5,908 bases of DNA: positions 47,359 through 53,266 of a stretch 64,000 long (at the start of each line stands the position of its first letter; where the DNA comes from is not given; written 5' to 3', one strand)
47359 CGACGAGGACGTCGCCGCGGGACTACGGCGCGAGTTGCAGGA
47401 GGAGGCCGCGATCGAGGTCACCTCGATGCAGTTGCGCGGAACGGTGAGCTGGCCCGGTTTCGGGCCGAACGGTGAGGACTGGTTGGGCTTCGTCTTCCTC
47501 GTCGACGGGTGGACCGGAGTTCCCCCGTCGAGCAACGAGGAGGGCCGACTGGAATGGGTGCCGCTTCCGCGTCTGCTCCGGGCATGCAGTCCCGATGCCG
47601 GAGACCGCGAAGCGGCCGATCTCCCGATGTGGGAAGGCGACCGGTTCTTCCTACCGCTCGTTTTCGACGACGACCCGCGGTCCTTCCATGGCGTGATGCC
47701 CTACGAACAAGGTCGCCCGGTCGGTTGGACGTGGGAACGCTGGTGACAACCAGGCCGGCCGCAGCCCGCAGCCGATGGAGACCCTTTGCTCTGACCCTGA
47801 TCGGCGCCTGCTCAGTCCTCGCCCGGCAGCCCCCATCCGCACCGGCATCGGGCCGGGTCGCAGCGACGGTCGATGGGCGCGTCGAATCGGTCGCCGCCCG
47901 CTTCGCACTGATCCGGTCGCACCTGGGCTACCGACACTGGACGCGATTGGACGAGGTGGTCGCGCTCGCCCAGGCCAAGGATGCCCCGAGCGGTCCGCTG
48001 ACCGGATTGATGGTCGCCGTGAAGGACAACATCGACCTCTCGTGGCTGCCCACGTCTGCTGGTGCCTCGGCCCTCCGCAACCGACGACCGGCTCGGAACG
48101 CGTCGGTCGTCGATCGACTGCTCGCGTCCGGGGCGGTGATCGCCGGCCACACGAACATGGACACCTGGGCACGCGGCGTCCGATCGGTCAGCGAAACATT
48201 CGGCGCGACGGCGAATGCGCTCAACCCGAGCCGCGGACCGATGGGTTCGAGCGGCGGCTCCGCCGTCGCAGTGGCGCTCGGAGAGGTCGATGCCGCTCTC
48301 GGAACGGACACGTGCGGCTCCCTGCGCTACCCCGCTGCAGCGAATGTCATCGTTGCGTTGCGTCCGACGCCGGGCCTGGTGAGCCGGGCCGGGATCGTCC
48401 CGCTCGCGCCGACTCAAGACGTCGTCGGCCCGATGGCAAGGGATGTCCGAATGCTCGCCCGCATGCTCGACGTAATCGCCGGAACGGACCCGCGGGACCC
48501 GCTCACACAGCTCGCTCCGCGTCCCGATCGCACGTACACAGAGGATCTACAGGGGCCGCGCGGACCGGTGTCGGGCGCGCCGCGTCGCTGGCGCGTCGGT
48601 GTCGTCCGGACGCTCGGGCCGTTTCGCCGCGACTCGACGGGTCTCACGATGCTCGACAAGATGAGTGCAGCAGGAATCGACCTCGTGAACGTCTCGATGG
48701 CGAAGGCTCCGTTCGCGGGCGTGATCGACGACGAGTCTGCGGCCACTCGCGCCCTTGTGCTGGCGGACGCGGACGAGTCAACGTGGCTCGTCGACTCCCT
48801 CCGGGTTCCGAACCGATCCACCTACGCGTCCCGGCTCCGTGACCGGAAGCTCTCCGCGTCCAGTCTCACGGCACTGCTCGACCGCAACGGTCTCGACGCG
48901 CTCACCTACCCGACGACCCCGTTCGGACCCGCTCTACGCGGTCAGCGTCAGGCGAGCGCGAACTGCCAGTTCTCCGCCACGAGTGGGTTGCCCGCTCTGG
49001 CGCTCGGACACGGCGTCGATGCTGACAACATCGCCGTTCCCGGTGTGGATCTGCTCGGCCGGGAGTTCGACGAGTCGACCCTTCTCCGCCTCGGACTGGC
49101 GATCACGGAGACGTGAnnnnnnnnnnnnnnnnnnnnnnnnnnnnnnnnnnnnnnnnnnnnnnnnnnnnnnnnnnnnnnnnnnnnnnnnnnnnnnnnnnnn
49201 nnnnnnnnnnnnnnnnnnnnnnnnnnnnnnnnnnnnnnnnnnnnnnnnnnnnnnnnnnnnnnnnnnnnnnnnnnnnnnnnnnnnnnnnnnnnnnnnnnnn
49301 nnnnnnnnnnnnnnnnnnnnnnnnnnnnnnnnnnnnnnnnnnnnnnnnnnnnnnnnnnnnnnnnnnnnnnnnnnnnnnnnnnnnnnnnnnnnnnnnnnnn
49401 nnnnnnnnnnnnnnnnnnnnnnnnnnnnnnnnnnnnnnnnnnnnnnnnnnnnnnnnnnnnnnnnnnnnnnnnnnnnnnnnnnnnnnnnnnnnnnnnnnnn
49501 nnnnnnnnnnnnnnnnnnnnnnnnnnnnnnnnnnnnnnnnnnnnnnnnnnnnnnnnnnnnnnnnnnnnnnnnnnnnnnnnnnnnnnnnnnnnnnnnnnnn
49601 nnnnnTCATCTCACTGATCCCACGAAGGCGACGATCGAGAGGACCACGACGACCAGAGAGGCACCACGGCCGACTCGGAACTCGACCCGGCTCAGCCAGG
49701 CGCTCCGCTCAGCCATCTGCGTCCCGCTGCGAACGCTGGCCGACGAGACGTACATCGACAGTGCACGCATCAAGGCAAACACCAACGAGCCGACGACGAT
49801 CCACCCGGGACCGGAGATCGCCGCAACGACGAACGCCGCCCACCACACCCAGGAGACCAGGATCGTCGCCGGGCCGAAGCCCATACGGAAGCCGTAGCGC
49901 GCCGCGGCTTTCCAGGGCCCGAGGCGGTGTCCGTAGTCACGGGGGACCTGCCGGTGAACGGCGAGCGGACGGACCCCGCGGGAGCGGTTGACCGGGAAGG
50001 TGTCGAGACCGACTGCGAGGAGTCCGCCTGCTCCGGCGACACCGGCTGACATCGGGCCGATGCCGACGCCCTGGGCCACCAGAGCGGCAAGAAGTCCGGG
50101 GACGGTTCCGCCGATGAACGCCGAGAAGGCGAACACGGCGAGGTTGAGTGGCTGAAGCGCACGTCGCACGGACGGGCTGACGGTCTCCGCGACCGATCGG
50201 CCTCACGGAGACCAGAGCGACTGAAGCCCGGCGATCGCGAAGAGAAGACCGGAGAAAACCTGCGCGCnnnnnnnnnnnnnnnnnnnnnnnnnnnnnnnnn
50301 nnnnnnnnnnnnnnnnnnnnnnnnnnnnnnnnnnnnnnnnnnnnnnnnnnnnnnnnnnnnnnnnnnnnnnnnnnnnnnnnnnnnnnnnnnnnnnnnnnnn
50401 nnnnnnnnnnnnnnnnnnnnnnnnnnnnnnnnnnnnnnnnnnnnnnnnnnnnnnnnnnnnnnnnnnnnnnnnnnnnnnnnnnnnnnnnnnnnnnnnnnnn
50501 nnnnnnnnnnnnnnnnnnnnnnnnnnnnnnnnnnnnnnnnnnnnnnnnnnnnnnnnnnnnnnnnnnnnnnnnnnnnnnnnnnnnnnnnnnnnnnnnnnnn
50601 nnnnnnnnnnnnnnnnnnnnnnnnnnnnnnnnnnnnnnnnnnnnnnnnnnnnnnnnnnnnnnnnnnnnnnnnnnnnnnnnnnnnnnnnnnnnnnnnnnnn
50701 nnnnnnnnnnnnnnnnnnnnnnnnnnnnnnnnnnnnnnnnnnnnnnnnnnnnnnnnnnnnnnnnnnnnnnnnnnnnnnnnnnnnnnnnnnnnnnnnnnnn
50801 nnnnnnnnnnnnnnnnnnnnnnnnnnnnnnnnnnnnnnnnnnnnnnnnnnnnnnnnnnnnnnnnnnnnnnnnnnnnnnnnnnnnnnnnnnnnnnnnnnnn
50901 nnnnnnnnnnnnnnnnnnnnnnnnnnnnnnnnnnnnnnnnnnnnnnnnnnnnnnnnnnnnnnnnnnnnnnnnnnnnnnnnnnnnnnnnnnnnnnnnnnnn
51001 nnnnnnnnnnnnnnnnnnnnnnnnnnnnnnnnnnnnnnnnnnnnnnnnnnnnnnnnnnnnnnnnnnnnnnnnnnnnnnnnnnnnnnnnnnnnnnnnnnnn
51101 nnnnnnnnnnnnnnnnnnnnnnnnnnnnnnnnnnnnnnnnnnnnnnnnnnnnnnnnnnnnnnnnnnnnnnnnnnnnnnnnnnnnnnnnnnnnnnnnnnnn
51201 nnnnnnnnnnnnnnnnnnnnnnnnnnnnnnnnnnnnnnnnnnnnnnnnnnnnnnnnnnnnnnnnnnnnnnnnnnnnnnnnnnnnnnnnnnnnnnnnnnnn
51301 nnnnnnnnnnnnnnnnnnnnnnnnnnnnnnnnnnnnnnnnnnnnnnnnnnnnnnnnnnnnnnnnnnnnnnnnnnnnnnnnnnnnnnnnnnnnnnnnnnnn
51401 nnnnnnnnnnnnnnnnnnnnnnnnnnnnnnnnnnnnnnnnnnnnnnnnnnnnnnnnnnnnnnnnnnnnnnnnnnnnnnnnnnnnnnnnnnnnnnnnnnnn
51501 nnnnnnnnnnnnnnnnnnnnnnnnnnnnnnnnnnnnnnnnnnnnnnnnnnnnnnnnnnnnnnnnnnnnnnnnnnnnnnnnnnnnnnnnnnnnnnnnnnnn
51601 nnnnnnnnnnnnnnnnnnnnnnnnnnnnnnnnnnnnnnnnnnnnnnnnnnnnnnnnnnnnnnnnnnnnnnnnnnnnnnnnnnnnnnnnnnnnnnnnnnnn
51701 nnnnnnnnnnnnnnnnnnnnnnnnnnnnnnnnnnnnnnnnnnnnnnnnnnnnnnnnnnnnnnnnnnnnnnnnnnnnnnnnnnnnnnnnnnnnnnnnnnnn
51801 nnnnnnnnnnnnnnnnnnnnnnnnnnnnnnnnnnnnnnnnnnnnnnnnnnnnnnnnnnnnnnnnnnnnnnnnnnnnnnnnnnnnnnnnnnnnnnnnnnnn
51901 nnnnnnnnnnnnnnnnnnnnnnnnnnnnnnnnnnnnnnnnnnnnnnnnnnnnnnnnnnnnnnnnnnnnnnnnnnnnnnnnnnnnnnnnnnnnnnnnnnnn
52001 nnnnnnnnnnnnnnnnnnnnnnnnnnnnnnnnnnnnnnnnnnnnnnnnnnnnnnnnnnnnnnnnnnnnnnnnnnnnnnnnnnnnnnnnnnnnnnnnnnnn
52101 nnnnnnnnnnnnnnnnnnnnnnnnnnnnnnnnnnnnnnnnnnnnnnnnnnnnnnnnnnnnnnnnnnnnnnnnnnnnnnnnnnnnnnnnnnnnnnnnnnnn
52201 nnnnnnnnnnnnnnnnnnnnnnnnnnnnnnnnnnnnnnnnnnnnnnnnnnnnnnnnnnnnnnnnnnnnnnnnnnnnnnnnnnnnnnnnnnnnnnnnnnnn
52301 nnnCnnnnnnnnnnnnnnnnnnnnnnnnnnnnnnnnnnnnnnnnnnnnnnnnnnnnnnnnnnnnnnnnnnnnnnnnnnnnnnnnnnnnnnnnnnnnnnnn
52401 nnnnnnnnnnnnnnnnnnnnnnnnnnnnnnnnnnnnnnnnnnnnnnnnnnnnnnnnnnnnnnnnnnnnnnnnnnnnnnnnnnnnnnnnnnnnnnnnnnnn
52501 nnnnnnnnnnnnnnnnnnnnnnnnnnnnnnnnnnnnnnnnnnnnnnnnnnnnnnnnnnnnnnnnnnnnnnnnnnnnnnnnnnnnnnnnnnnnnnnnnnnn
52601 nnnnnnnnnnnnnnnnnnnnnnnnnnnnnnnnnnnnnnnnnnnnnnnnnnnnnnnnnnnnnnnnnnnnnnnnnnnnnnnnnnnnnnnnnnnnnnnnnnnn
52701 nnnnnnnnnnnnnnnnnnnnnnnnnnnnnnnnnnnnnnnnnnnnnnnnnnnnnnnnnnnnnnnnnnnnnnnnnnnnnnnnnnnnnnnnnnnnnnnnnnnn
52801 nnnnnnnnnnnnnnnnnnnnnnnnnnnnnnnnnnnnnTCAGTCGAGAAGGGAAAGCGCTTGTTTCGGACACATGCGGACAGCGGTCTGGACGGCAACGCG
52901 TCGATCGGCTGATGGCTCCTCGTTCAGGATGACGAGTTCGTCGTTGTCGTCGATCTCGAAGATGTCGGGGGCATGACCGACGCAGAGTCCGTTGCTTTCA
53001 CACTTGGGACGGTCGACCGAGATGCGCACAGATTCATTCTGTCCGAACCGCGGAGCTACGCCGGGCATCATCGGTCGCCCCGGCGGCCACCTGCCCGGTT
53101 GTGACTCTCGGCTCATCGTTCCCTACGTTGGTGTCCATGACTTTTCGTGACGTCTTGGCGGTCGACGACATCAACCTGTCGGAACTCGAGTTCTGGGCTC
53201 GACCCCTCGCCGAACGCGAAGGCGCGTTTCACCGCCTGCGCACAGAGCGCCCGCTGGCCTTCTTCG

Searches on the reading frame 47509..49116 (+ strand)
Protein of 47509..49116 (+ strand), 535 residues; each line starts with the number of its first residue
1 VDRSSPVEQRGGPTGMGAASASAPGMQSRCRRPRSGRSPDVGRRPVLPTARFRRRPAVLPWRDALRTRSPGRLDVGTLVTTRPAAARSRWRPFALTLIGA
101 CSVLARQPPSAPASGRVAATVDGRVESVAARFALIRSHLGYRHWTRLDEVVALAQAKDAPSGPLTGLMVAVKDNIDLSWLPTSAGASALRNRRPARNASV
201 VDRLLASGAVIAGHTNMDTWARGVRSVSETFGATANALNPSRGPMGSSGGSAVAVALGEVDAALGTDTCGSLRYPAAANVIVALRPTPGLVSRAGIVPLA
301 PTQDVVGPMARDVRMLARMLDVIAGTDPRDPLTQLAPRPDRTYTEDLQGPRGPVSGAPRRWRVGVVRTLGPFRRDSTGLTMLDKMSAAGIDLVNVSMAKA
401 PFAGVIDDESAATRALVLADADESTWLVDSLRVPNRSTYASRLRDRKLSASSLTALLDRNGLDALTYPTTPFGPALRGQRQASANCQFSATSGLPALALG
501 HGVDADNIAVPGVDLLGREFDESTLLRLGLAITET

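Call 3: search_protein_families(library=pfam, proteins=[window:47509-49116:+], max_evalue=0.1)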
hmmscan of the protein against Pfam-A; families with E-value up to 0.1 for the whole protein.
window:47509-49116:+ (535 aa): 2 families
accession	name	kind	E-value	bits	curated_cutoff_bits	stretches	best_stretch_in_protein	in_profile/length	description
PF01425.27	Amidase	-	1.6e-66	225.7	27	1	152-401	30-281/445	Amidase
PF00741.23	Gas_vesicle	-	0.024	15.2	25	0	200-213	5-18/39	Gas vesicle protein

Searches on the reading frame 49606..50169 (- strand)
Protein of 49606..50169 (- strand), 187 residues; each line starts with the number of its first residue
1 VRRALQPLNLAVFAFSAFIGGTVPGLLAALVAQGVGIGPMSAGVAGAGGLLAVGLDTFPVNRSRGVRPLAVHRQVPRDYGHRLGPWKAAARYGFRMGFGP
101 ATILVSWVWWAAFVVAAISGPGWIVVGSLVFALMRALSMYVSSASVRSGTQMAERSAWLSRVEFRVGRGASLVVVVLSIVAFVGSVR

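Call 3: search_protein_families(library=pfam, proteins=[window:49606-50169:-], max_evalue=0.1)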
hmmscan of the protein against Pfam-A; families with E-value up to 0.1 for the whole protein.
window:49606-50169:- (187 aa): 0 families

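Call 4: search_protein_families(library=ncbifam, proteins=[window:49606-50169:-], max_evalue=0.1)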
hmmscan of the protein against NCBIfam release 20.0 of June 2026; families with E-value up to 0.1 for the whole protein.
window:49606-50169:- (187 aa): 0 families

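Call 42: search_protein_families(library=pfam, alignment_id=A3, max_evalue=1)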
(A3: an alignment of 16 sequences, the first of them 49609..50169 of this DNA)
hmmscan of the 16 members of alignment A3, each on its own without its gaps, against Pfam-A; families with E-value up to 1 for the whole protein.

A. member 1, window:49609-50169:- (187 aa): 0 families

B. families by the number of members that match (of 16 scanned): 9 families
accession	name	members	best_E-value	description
PF13386.12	DsbD_2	2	6.6e-08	Cytochrome C biogenesis protein transmembrane region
PF04610.19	TrbL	1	0.0017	TrbL/VirB6 plasmid conjugal transfer protein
PF15728.10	DUF4679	1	0.013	Domain of unknown function (DUF4679)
PF14316.11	DUF4381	1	0.043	Domain of unknown function (DUF4381)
PF13439.12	Glyco_transf_4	1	0.052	Glycosyltransferase Family 4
PF19588.4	SxtJ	1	0.14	Saxitoxin biosynthesis operon protein SxtJ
PF23379.1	DUF7096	1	0.14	Domain of unknown function (DUF7096)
PF17394.7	KleE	1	0.22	Uncharacterized KleE stable inheritance protein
PF08122.17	NDUF_B12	1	0.5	NADH-ubiquinone oxidoreductase B12 subunit family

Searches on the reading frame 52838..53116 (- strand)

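Call 3: search_protein_families(library=pfam, proteins=[window:52838-53116:-], max_evalue=0.1)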
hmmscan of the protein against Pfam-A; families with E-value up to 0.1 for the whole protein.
window:52838-53116:- (92 aa): 3 families
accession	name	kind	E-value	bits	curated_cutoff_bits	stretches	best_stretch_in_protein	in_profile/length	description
PF13459.11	Fer4_15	-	1.7e-10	41.9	22.4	1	32-89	1-65/66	4Fe-4S single cluster domain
PF13370.11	Fer4_13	-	1.3e-09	39.1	24.5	1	34-88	1-56/58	4Fe-4S single cluster domain of Ferredoxin I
PF06902.16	Fer4_19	-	0.00011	22.6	24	1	27-91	3-62/64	Divergent 4Fe-4S mono-cluster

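Call 4: search_protein_families(library=ncbifam, proteins=[window:52838-53116:-], max_evalue=0.1)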
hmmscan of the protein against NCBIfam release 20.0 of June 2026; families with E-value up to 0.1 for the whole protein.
window:52838-53116:- (92 aa): 1 family
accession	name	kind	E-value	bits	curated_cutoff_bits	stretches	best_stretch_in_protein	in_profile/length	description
NF042987.1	OGOR_delta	exception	0.035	14.3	125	1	25-87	19-84/89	2-oxoglutarate ferredoxin oxidoreductase subunit delta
